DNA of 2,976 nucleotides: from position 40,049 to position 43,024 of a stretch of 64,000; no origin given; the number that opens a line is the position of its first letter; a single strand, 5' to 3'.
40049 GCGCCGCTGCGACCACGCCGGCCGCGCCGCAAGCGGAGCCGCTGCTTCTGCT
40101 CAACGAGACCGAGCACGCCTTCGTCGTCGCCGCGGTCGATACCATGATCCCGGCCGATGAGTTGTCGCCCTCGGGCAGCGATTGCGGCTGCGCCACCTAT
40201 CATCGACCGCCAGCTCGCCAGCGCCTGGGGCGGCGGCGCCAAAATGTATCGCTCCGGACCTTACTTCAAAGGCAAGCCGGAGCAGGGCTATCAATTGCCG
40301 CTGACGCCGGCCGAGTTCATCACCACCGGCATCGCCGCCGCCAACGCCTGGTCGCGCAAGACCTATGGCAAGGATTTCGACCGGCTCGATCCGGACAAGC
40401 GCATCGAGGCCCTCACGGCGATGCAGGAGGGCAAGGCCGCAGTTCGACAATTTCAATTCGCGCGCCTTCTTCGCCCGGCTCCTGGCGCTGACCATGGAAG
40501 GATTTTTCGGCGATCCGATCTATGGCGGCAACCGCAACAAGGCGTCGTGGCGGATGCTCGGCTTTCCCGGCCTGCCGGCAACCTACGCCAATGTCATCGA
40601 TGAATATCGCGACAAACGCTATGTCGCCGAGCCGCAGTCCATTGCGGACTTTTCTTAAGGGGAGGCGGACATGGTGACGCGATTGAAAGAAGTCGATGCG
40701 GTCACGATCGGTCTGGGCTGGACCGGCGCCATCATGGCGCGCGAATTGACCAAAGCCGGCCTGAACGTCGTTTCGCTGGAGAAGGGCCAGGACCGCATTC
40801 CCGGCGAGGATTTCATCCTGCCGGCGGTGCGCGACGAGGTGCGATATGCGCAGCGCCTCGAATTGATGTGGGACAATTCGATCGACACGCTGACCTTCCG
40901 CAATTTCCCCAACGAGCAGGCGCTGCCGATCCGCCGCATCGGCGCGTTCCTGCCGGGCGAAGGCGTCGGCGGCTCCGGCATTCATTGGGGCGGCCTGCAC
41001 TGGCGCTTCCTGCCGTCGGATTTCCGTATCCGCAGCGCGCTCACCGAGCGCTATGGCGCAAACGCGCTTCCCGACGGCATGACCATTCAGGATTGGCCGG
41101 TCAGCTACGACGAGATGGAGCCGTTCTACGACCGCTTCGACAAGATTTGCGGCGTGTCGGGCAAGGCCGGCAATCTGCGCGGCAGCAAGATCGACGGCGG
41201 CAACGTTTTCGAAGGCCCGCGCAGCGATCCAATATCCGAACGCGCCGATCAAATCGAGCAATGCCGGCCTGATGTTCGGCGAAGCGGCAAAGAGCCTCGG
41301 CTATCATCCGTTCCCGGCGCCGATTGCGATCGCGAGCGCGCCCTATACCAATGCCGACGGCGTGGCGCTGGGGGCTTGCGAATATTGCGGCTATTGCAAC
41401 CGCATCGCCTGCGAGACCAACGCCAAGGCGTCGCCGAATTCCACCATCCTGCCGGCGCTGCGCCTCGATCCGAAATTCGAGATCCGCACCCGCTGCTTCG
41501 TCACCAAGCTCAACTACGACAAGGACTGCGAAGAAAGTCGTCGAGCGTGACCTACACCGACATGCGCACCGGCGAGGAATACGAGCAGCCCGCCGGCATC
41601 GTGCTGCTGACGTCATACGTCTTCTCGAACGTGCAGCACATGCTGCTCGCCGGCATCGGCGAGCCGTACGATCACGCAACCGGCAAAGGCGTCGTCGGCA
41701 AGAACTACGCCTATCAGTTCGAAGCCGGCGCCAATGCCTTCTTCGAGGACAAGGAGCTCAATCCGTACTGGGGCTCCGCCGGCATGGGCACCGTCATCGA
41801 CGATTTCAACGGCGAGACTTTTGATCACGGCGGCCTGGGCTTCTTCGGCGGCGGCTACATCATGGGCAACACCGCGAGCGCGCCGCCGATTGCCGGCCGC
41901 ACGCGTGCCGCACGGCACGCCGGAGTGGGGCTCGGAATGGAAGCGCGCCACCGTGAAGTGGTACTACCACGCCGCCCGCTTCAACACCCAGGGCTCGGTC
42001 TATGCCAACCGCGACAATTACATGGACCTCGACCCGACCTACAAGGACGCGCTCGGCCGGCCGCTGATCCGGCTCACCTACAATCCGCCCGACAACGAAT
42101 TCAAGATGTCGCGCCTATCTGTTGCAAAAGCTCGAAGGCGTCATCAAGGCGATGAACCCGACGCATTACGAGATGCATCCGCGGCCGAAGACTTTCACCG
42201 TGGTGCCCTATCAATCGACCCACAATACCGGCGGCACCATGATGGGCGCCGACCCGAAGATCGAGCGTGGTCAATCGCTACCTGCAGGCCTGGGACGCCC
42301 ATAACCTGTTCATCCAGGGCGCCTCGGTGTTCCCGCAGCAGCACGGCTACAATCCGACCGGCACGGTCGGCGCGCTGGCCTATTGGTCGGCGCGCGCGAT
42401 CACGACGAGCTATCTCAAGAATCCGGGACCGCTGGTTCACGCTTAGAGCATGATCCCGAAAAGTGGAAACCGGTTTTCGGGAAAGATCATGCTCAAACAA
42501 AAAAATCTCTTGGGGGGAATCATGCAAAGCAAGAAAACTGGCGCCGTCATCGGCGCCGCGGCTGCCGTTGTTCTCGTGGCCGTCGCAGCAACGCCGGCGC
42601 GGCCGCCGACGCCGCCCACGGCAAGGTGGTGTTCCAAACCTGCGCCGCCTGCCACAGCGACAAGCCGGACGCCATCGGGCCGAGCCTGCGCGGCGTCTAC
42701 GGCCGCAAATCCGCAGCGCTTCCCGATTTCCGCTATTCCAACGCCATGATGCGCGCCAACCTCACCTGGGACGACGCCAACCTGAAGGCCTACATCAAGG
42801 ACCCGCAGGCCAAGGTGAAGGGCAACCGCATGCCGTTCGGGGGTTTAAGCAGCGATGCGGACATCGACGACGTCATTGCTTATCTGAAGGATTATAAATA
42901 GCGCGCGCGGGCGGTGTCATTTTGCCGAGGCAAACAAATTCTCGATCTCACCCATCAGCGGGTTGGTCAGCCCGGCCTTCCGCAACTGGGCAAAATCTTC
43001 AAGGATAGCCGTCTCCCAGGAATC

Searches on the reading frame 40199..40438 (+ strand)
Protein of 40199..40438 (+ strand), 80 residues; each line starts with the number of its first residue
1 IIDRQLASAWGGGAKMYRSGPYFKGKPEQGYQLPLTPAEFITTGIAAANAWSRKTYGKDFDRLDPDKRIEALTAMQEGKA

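Call 44: search_protein_families(library=pfam, proteins=[window:40199-40438:+], max_evalue=0.01)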
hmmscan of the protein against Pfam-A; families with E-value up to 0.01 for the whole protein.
window:40199-40438:+ (80 aa): 1 family
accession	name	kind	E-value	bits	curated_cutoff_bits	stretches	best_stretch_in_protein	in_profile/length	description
PF13618.11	Gluconate_2-dh3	-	1.6e-08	35.4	23.4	1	2-79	32-86/135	Gluconate 2-dehydrogenase subunit 3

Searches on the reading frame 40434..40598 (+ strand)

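Call 44: search_protein_families(library=pfam, proteins=[window:40434-40598:+], max_evalue=0.01)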
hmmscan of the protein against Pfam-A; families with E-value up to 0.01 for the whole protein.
window:40434-40598:+ (55 aa): 1 family
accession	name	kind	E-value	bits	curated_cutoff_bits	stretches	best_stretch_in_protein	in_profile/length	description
PF13618.11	Gluconate_2-dh3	-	5.4e-09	36.9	23.4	1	6-46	97-135/135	Gluconate 2-dehydrogenase subunit 3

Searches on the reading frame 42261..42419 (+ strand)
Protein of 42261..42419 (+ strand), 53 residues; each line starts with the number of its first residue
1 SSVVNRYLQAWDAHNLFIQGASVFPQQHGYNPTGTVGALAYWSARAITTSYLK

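Call 44: search_protein_families(library=pfam, proteins=[window:42261-42419:+], max_evalue=0.01)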
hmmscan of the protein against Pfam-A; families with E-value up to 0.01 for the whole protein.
window:42261-42419:+ (53 aa): 1 family
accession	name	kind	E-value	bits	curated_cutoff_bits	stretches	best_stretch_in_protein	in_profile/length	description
PF05199.19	GMC_oxred_C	-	3.1e-08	34.7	24.6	1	2-40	101-139/139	GMC oxidoreductase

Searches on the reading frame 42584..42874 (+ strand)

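Call 44: search_protein_families(library=pfam, proteins=[window:42584-42874:+], max_evalue=0.01)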
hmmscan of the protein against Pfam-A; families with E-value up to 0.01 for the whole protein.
window:42584-42874:+ (97 aa): 2 families
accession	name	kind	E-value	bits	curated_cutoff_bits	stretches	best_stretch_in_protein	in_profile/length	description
PF00034.26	Cytochrom_C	-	7.3e-08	34.1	21.3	1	10-97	1-82/90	Cytochrome c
PF13442.11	Cytochrome_CBB3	-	2.8e-05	24.8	27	1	10-96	3-63/68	Cytochrome C oxidase, cbb3-type, subunit III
